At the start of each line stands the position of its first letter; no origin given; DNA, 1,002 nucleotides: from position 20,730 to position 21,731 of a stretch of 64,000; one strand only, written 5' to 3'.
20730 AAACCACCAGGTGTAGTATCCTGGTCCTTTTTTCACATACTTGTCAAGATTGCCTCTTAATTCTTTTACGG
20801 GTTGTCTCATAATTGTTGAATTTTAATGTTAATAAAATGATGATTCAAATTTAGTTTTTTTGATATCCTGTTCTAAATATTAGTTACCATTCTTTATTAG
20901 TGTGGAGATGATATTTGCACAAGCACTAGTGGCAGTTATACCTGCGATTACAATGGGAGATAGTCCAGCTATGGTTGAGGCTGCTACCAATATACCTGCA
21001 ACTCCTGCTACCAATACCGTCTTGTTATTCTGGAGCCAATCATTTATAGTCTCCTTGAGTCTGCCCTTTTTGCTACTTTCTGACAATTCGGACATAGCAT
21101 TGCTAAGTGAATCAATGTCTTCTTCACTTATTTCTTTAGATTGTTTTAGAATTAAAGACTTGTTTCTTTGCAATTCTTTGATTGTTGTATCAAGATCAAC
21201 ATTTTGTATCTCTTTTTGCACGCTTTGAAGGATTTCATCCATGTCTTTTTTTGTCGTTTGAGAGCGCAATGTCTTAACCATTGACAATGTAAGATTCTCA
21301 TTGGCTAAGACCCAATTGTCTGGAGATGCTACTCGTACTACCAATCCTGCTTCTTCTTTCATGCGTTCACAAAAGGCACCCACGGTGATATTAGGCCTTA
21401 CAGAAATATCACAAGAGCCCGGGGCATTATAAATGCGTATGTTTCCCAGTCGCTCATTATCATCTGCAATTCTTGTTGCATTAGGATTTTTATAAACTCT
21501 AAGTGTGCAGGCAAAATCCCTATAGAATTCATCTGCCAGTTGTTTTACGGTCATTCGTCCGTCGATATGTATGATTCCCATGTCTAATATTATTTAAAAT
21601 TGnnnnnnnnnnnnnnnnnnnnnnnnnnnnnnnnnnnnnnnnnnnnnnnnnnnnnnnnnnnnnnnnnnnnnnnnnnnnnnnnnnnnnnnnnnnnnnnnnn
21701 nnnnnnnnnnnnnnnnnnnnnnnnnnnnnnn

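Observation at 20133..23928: Compact AT-rich operon: two proteins sharing an unassigned ~100-aa N-terminal module bracket DUF6884 and a DEDDh exonuclease, next to a GIY-YIG nuclease; candidate undescribed conflict/defence system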

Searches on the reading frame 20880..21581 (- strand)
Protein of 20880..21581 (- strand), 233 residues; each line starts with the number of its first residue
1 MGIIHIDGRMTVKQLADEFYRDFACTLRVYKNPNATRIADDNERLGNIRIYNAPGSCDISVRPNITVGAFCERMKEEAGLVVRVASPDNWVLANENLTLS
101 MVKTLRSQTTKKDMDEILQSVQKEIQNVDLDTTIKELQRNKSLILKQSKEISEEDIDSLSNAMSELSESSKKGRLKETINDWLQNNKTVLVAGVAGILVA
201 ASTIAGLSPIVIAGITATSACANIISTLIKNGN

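Call 3: search_protein_families(library=pfam, proteins=[window:20880-21581:-], max_evalue=1)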
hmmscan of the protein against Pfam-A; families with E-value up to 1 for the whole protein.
window:20880-21581:- (233 aa): 6 families
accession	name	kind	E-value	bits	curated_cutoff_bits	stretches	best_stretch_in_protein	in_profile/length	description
PF13086.12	AAA_11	-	0.022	15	27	1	72-174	70-179/257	AAA domain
PF01610.23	DDE_Tnp_ISL3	-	0.023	15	23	1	110-186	90-162/240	Transposase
PF01923.23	Cob_adeno_trans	-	0.031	14.8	24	1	100-171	37-107/171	Cobalamin adenosyltransferase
PF15687.10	NRIP1_repr_1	-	0.046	13.8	27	1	116-181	108-173/305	Nuclear receptor-interacting protein 1 repression 1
PF24033.1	DUF7342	-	0.1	13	31.6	1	77-128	43-96/150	Family of unknown function (DUF7342)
PF19121.6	DUF5805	-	0.23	12.3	28.5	1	103-140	20-55/67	Family of unknown function (DUF5805)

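Call 4: search_protein_families(library=padloc, proteins=[window:20880-21581:-], max_evalue=1)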
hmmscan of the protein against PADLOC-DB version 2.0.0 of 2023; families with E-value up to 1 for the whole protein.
window:20880-21581:- (233 aa): 5 families
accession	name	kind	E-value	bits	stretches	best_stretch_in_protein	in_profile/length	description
PDLC04452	PDC-M14B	-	2.9e-05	21.7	1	126-208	190-272/276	-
PDLC03841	LeoBC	-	0.00065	16.9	1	108-224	384-495/601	-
PDLC04085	SIR2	-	0.0099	12.7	1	151-231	14-95/463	-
PDLC01533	Cas3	-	0.033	10.5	1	108-187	381-457/897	CAS-I; effector_G3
PDLC02970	SP_VI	-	0.18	10.2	1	143-176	19-52/68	-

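Call 5: search_protein_families(library=ncbifam, proteins=[window:20880-21581:-], max_evalue=1)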
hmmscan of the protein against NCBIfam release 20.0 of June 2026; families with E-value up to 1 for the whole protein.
window:20880-21581:- (233 aa): 6 families
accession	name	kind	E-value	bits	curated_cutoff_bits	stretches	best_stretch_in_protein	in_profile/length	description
NF005655.0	PRK07429.1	subfamily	0.016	14.3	236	1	69-185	170-289/326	phosphoribulokinase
TIGR00636.1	PduO_Nterm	equivalog_domain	0.022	14.5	108.45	1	100-168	36-94/171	cob(I)yrinic acid a,c-diamide adenosyltransferase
NF033550.5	transpos_ISL3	equivalog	0.035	13.2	180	1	111-188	215-291/370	ISL3 family transposase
TIGR02401.1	trehalose_TreY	equivalog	0.087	11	498.65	1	97-167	326-397/838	malto-oligosyltrehalose synthase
TIGR04032.1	toxin_SdpC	subfamily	0.15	11.9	99.2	1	150-220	96-146/172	sporulation delaying protein family toxin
NF050013.1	HpsJ_like_A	equivalog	0.45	10.1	140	1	103-197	125-207/217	HpsJ-like protein, cyanoexosortase A-associated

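Call 6: search_protein_families(library=phrogs, proteins=[window:20880-21581:-], max_evalue=1)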
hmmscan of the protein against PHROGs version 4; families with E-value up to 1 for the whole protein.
window:20880-21581:- (233 aa): 3 families
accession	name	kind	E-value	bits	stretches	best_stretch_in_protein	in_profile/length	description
phrog_35990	-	unknown function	0.018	16.2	1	109-151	42-82/135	-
phrog_2362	-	unknown function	0.047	14.5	1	110-200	55-145/223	-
phrog_5952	-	unknown function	0.36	10.9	0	93-158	198-264/286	-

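Call 10: find_homologous_proteins(query=window:20880-21581:-, max_evalue=0.001)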
Query window:20880-21581:- (233 aa): 2 proteins with E <= 0.001 among 809 candidates.
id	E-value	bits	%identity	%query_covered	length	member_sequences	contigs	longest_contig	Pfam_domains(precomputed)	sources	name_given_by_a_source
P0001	5.2e-144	495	100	100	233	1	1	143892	-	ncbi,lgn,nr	ncbi:MAG: hypothetical protein K6A41_04595 [Bacteroidales bacterium]|nr:hypothetical protein [Bacter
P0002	1.4e-13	69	39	53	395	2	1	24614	-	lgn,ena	-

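Call 11: find_encoding_contigs(protein=window:20880-21581:-, flank=10000, max_places=10)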
Protein window:20880-21581:- (233 aa): 1 contig read that carries it; 1 place shown.
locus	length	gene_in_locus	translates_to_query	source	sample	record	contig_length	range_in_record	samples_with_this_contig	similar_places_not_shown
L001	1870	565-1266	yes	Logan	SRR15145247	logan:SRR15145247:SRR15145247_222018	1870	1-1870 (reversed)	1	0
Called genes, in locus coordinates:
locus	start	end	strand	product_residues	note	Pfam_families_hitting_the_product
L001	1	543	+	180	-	?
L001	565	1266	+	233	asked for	-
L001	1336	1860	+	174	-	PF20815:GIY_YIG_2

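Call 13: find_encoding_contigs(protein=P0002, flank=10000, max_places=6)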
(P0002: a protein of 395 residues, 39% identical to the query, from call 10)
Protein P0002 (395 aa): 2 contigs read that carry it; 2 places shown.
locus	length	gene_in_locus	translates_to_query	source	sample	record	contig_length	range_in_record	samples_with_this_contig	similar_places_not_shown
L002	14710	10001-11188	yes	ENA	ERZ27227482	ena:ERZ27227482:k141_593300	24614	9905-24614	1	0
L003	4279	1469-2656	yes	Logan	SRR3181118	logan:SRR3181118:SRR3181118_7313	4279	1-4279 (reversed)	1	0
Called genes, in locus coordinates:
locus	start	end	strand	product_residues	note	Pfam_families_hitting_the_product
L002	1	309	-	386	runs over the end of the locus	PF09411:PagL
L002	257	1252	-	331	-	PF01118:Semialdhyde_dh, PF02774:Semialdhyde_dhC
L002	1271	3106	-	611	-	PF00654:Voltage_CLC, PF00571:CBS (faint)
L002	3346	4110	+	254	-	PF03372:Exo_endo_phos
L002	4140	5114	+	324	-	PF00691:OmpA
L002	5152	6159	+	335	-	PF06144:DNA_pol3_delta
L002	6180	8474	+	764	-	PF13620:CarboxypepD_reg, PF13715:CarbopepD_reg_2, PF07715:Plug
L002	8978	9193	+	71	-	-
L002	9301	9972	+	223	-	-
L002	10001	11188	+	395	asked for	-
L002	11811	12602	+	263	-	PF00520:Ion_trans, PF08016:PKD_channel (faint)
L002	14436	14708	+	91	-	?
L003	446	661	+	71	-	-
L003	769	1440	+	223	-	-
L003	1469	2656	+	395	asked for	-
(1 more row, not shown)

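Call 31: search_protein_families(library=pfam, alignment_id=A2, max_evalue=0.0001)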
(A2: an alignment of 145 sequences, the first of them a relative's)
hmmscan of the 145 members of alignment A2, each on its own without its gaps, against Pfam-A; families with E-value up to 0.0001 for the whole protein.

A. member 1, P0001 (233 aa): 0 families

B. families by the number of members that match (of 145 scanned): 14 families
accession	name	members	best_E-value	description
PF13306.12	LRR_5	10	1.7e-72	BspA type Leucine rich repeat region (6 copies)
PF14903.11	WG_beta_rep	9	8.9e-106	WG containing repeat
PF13855.12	LRR_8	5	2.9e-09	Leucine rich repeat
PF03382.20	DUF285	2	1.1e-48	Mycoplasma protein of unknown function, DUF285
PF03781.23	FGE-sulfatase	1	2.2e-40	Sulfatase-modifying factor enzyme 1-like domain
PF04024.17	PspC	1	1.2e-17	PspC domain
PF01263.26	Aldose_epim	1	1.9e-15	Aldose 1-epimerase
PF00542.24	Ribosomal_L12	1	2.2e-14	Ribosomal protein L7/L12 C-terminal domain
PF13930.12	Endonuclea_NS_2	1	6.4e-09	DNA/RNA non-specific endonuclease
PF24758.1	LRR_At5g56370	1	5.6e-08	FBD-associated F-box protein At5g56370, LRR repeats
PF07603.17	Lcl_C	1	4.4e-06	Lcl C-terminal domain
PF00240.29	ubiquitin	1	6.7e-06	Ubiquitin family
PF05725.18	FNIP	1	1.3e-05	FNIP Repeat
PF25341.1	C2_CAPS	1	6.4e-05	C2 domain of CAPS protein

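Call 110: search_protein_families(library=pfam, proteins=[L002:9301-9972:+], max_evalue=0.01)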
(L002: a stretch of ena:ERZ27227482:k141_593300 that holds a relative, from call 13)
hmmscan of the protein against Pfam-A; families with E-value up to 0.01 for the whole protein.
L002:9301-9972:+ (223 aa): 0 families
